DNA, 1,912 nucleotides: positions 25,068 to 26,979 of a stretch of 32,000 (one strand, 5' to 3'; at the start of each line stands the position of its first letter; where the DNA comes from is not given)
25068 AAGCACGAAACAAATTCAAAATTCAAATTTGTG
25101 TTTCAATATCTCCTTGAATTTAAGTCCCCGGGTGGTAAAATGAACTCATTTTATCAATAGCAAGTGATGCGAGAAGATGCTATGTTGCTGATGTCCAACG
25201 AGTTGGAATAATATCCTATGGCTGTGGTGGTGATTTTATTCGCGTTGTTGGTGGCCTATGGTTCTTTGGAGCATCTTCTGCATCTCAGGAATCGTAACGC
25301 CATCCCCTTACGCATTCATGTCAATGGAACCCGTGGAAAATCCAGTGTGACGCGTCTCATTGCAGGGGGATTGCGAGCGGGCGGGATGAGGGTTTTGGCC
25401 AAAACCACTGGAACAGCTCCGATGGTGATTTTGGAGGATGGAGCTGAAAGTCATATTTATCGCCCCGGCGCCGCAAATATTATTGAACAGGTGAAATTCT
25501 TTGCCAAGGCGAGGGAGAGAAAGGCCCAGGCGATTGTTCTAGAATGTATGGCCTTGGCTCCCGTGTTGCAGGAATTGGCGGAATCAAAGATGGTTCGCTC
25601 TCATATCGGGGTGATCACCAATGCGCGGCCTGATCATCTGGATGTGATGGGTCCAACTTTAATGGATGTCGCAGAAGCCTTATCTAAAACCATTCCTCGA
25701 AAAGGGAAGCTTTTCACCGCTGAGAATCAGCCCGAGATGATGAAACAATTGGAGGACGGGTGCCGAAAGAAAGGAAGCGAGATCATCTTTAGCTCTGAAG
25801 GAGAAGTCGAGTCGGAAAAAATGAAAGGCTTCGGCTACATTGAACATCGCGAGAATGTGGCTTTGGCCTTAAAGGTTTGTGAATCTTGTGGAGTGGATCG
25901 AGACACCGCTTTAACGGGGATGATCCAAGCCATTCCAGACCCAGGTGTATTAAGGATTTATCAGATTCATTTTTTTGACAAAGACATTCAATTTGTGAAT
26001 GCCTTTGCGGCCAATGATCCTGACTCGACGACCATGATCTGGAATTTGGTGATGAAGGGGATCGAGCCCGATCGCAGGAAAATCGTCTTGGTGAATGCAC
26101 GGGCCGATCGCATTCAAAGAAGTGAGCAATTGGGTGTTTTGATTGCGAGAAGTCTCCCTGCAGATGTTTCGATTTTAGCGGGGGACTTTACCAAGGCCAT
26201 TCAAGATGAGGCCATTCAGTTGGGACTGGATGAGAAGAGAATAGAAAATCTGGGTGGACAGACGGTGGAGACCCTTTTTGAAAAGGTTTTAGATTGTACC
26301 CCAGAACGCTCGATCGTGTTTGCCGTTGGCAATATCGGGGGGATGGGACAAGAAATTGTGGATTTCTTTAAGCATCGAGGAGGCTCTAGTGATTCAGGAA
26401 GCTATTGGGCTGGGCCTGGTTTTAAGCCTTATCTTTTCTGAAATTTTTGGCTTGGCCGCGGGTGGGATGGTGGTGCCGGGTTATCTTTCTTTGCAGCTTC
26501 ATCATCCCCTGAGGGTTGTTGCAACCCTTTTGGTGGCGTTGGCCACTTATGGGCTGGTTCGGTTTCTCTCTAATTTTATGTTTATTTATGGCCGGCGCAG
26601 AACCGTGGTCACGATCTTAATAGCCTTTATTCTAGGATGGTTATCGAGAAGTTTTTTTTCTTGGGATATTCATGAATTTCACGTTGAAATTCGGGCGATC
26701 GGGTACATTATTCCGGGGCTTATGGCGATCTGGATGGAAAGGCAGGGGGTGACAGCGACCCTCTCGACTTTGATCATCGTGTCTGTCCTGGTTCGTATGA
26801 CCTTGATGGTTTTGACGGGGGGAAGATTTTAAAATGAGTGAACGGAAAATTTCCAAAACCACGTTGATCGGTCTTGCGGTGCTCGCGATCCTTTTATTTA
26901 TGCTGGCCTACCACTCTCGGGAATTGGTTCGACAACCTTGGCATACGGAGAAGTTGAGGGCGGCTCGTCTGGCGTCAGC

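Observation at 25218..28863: Poly-gamma-glutamate operon without pgsA/capA or pgsE: pgsB-pgsC plus two coupled genes of unknown mechanism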

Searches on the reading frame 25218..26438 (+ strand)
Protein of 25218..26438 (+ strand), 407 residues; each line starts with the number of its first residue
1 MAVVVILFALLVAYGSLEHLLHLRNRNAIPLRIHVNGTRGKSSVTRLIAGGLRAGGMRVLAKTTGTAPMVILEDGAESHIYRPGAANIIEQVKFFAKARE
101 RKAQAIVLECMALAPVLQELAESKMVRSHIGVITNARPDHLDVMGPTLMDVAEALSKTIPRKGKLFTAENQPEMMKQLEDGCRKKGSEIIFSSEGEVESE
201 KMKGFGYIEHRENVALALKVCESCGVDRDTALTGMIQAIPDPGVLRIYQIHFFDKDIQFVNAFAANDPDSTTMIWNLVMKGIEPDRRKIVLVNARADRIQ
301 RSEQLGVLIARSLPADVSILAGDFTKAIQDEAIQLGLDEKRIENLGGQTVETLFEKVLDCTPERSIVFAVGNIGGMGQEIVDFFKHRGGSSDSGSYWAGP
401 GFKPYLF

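Call 3: search_protein_families(library=ncbifam, proteins=[window:25218-26438:+], max_evalue=0.01)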
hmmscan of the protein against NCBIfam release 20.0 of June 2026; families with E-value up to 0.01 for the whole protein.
window:25218-26438:+ (407 aa): 12 families
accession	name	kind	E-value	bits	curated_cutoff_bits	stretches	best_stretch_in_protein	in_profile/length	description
TIGR04012.1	poly_gGlu_PgsB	equivalog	5e-133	443.5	222.7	1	3-384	2-380/380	poly-gamma-glutamate synthase PgsB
TIGR01499.1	folC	subfamily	3.8e-09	36.4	162.65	1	126-205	131-209/400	bifunctional protein FolC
TIGR01085.1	murE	subfamily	3.1e-07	29.6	257.3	1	33-142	88-192/472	UDP-N-acetylmuramyl-tripeptide synthetase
NF001124.0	PRK00139.1-2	equivalog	1.2e-06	27.6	476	1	33-142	112-213/500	UDP-N-acetylmuramoyl-L-alanyl-D-glutamate--2,6-diaminopimelate ligase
NF008896.0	PRK11929.1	equivalog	4.9e-06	24.6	1023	1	33-175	115-251/965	bifunctional UDP-N-acetylmuramoyl-L-alanyl-D-glutamate--2,6-diaminopimelate ligase MurE/UDP-N-acetylmuramoyl-tripeptide--D-alanyl-D-alanine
NF001126.0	PRK00139.1-4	equivalog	1.3e-05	24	373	1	33-143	107-209/486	UDP-N-acetylmuramoyl-L-alanyl-D-glutamate--2,6-diaminopimelate ligase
TIGR01082.1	murC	equivalog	0.00055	19.1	335.1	0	119-218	155-256/449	UDP-N-acetylmuramate--L-alanine ligase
TIGR01087.1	murD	equivalog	0.0019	17.3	211.95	0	33-61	107-135/441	UDP-N-acetylmuramoyl-L-alanine--D-glutamate ligase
NF047860.1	Tet-DihydfolSynFolCMyb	equivalog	0.0024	16.9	700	0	32-58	65-91/468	bifunctional tetrahydrofolate synthase/dihydrofolate synthase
TIGR02068.2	cya_phycin_syn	equivalog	0.0025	15.8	850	1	17-143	467-580/862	cyanophycin synthetase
NF053647.1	pMurD2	equivalog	0.0032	16.4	550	0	130-243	176-278/405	pseudomurein biosynthesis peptide ligase pMurD2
NF053648.1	pMurE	equivalog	0.0044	15.8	600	1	31-200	99-262/464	pseudomurein biosynthesis peptide ligase pMurE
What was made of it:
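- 25218..26441 (+): pgsB: Mur-ligase-like poly-gamma-glutamate amide ligase, 407 aa, with an N-terminal membrane anchor and the GTRGKSS P-loop. TIGR04012 at 443.5 bits (cutoff 222.7), call 3.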

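Call 4: search_protein_families(library=pfam, proteins=[window:25218-26438:+], max_evalue=0.1)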
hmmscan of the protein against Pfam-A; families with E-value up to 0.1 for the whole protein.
window:25218-26438:+ (407 aa): 1 family
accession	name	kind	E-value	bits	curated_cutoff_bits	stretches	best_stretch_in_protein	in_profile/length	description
PF08245.18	Mur_ligase_M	-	2.9e-11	44.2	24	1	35-209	1-161/200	Mur ligase middle domain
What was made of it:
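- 25218..26441 (+): PF08245, call 4.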

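Call 47: search_dna_similar(query=window:25218-26438:+, collection=plasmids, mode=protein, max_rows=15, rows=spread)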
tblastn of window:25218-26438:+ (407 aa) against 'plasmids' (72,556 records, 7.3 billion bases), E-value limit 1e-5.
Records with a match: 103; places in all: 103; records where one place covers at least 80% of the query: 93.
Best place of each record, by identity: <60% 103.
By first word of the organism name: Bacillus 85; Streptomyces 6; Haloferax 3; Cetobacterium 1; Chroococcidiopsis 1; Corynebacterium 1; Halobellus 1; Haloplanus 1; Halobaculum 1; Salarchaeum 1; and 2 more.
By predicted mobility (MOB-suite, as given by PLSDB): conjugative 82; non-mobilizable 17; mobilizable 4.
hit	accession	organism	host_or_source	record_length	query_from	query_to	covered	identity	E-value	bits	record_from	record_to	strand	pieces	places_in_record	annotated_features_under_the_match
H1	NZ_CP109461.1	Streptomyces sp. NBC_01454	-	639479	15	384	91%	42.2%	5e-70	246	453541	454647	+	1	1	pgsB: poly-gamma-glutamate synthase PgsB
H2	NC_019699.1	Chroococcidiopsis thermalis PCC 7203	-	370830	24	384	89%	37.7%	5e-66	235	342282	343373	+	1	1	pgsB: poly-gamma-glutamate synthase PgsB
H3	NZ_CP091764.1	Bacillus anthracis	Homo sapiens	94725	14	382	91%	35.6%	5e-66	235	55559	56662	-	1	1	capB: capsule biosynthesis protein CapB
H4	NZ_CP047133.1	Bacillus anthracis str. BF1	cow,cow carcass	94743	14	382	91%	35.6%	5e-66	235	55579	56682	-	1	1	capB: capsule biosynthesis protein CapB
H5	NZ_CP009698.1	Bacillus anthracis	human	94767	14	382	91%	35.6%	5e-66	235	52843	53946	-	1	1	capB: capsule biosynthesis protein CapB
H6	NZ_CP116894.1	Bacillus anthracis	Equus quagga,carcass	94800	14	382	91%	35.6%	5e-66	235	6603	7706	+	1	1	capB: capsule biosynthesis protein CapB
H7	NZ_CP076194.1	Bacillus anthracis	Homo sapiens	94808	14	382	91%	35.6%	5e-66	235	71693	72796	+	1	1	capB: capsule biosynthesis protein CapB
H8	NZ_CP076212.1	Bacillus anthracis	-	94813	14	382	91%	35.6%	5e-66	235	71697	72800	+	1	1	capB: capsule biosynthesis protein CapB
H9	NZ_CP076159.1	Bacillus anthracis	-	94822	14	382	91%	35.6%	5e-66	235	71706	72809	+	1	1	capB: capsule biosynthesis protein CapB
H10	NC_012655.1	Bacillus anthracis str. A0248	-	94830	14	382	91%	35.6%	5e-66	235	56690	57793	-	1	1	capB: capsule biosynthesis protein CapB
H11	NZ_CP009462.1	Bacillus anthracis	Wool from Pakistan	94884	14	382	91%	35.6%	5e-66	235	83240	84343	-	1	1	capB: capsule biosynthesis protein CapB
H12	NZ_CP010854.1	Bacillus anthracis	Bos taurus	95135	14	382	91%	35.6%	5e-66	235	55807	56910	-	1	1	capB: capsule biosynthesis protein CapB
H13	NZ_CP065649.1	Bacillus cereus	-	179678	14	381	90%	35.7%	2e-65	233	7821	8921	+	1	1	pgsB: poly-gamma-glutamate synthase PgsB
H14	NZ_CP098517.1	Haloplanus sp. GDY1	cell culture,salt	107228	18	189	42%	29.2%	1e-11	74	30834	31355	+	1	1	Mur ligase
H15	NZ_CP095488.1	Halorientalis marina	cell culture,salt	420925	23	189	41%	25.6%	1e-6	59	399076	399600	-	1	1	Mur ligase family protein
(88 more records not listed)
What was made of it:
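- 25218..26441 (+): 35.6% identity to B. anthracis CapB, call 47.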

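Call 48: get_annotated_region(hit=H10, flank=5000)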
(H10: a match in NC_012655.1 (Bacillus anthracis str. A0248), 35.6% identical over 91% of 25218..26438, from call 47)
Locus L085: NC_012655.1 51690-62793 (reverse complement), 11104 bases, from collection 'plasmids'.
description: Bacillus anthracis str. A0248 plasmid pXO2, complete sequence
organism: Bacillus anthracis str. A0248 (NCBI taxid 592021)
taxonomy: Bacteria; Bacillota; Bacilli; Bacillales; Bacillaceae; Bacillus; Bacillus anthracis; Bacillus anthracis str. A0248
host: -; source: -; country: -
typing (MOB-suite, as given by PLSDB): conjugative; replicon rep_cluster_163; relaxase MOBP; mating-pair formation MPF_T
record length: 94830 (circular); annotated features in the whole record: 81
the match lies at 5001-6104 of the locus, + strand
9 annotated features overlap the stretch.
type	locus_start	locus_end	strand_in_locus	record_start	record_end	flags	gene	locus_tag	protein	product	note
CDS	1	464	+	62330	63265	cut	-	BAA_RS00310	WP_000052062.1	ETX/MTX2 family pore-forming toxin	-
CDS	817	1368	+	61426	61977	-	lepB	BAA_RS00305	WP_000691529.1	signal peptidase I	GO:0009306 - protein secretion [Evidence IEA]; GO:0006465 - signal peptide processing [Evidence IEA]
CDS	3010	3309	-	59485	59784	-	-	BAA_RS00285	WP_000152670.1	metalloregulator ArsR/SmtB family transcription factor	GO:0006355 - regulation of DNA-templated transcription [Evidence IEA]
predicted_resistance_gene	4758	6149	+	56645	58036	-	capB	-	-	capsule biosynthesis protein CapB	predicted by amrfinderplus; class ; identity 100.0%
predicted_resistance_gene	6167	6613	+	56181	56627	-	capC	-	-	capsular polyglutamate amide ligase/translocase CapC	predicted by amrfinderplus; class ; identity 100.0%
predicted_resistance_gene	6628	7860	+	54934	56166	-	capA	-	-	capsular polyglutamate synthetase CapA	predicted by amrfinderplus; class ; identity 100.0%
predicted_resistance_gene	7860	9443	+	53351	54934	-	capD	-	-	capsule biosynthesis gamma-glutamyltransferase CapD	predicted by amrfinderplus; class ; identity 100.0%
predicted_resistance_gene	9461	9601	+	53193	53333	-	capE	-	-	capsule biosynthesis protein CapE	predicted by amrfinderplus; class ; identity 100.0%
CDS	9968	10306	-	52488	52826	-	-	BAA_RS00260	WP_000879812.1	YxeA family protein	-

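Call 49: get_annotated_region(hit=H1, flank=5000)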
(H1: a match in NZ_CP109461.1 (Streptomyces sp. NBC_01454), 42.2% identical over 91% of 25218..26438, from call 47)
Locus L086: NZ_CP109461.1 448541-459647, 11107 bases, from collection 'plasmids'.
description: Streptomyces sp. NBC_01454 plasmid unnamed1, complete sequence
organism: Streptomyces sp. NBC_01454 (NCBI taxid 2975867)
taxonomy: Bacteria; Actinomycetota; Actinomycetes; Kitasatosporales; Streptomycetaceae; Streptomyces; Streptomyces sp. NBC 01454
host: -; source: -; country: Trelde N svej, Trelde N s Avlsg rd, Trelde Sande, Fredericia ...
typing (MOB-suite, as given by PLSDB): non-mobilizable
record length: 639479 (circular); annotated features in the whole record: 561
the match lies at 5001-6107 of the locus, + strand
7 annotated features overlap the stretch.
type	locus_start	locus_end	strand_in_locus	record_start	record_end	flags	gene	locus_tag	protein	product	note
CDS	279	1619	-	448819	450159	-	-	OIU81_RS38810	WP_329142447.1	hydrolase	-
CDS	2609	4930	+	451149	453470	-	-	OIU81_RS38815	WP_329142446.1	HAMP domain-containing protein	GO:0007165 - signal transduction [Evidence IEA]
CDS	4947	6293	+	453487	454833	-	pgsB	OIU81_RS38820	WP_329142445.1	poly-gamma-glutamate synthase PgsB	GO:0070501 - poly-gamma-glutamate biosynthetic process [Evidence IEA]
CDS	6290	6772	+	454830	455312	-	-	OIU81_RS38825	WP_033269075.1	poly-gamma-glutamate biosynthesis protein PgsC/CapC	-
CDS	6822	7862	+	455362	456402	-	-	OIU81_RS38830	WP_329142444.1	NlpC/P60 family protein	-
CDS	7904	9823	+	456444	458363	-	-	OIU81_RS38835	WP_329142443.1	glycosyltransferase family 39 protein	-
CDS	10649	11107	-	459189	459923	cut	-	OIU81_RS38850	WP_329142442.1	hypothetical protein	-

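Call 50: get_annotated_region(hit=H2, flank=5000)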
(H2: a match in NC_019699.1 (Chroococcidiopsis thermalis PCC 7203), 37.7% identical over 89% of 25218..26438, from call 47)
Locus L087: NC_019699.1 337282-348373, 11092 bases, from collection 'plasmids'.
description: Chroococcidiopsis thermalis PCC 7203 plasmid pCHRO.01, complete sequence
organism: Chroococcidiopsis thermalis PCC 7203 (NCBI taxid 251229)
taxonomy: Bacteria; Cyanobacteriota; Cyanophyceae; Chroococcidiopsidales; Chroococcidiopsidaceae; Chroococcidiopsis; Chroococcidiopsis thermalis; Chroococcidiopsis thermalis PCC 7203
host: -; source: -; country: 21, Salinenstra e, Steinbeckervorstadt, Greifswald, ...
typing (MOB-suite, as given by PLSDB): conjugative; relaxase MOBP; mating-pair formation MPF_T
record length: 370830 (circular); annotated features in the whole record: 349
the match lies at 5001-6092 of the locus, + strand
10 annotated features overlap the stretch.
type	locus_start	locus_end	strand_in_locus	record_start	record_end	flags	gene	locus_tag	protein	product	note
CDS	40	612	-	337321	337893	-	-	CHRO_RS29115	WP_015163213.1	hypothetical protein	-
CDS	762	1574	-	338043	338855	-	-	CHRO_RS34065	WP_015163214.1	hypothetical protein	-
CDS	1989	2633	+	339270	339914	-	-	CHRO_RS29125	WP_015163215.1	SRPBCC family protein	-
CDS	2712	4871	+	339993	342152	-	-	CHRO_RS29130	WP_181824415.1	serine hydrolase domain-containing protein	-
CDS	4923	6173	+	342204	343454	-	pgsB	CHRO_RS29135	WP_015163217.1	poly-gamma-glutamate synthase PgsB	GO:0070501 - poly-gamma-glutamate biosynthetic process [Evidence IEA]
CDS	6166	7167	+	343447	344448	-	-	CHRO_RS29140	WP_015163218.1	poly-gamma-glutamate biosynthesis protein PgsC/CapC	-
CDS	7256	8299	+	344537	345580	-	-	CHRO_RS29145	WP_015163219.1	hypothetical protein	-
CDS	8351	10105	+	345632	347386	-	-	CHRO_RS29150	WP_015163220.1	HlyD family efflux transporter periplasmic adaptor subunit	-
CDS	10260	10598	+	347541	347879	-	-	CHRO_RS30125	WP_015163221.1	peptidoglycan-binding domain-containing protein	-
CDS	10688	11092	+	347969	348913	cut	-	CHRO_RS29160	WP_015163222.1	metallophosphoesterase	-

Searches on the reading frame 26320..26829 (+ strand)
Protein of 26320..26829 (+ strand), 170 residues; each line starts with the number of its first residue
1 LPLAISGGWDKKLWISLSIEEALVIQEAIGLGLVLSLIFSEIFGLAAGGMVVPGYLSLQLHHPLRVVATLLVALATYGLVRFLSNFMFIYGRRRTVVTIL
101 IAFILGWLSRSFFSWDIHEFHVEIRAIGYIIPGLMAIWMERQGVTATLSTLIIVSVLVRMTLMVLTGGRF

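Call 3: search_protein_families(library=ncbifam, proteins=[window:26320-26829:+], max_evalue=0.01)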
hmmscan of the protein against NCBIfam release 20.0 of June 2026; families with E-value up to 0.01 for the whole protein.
window:26320-26829:+ (170 aa): 1 family
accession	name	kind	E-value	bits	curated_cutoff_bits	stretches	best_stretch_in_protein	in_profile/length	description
TIGR04011.1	poly_gGlu_PgsC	equivalog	5e-40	136.9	96.45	1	29-159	1-132/132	poly-gamma-glutamate biosynthesis protein PgsC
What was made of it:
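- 26389..26832 (+): pgsC: polytopic membrane subunit, 147 aa from the GTG start. Overlaps pgsB by 53 nt. TIGR04011 at 136.9 bits (cutoff 96.45), call 3.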

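Call 4: search_protein_families(library=pfam, proteins=[window:26320-26829:+], max_evalue=0.1)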
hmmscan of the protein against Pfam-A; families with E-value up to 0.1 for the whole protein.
window:26320-26829:+ (170 aa): 1 family
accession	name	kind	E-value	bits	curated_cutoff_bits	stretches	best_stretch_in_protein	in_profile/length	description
PF14102.11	Caps_synth_CapC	-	2.8e-35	121.7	27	1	31-148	1-119/119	Capsule biosynthesis CapC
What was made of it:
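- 26389..26832 (+): PF14102 at 121.7 bits, call 4.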
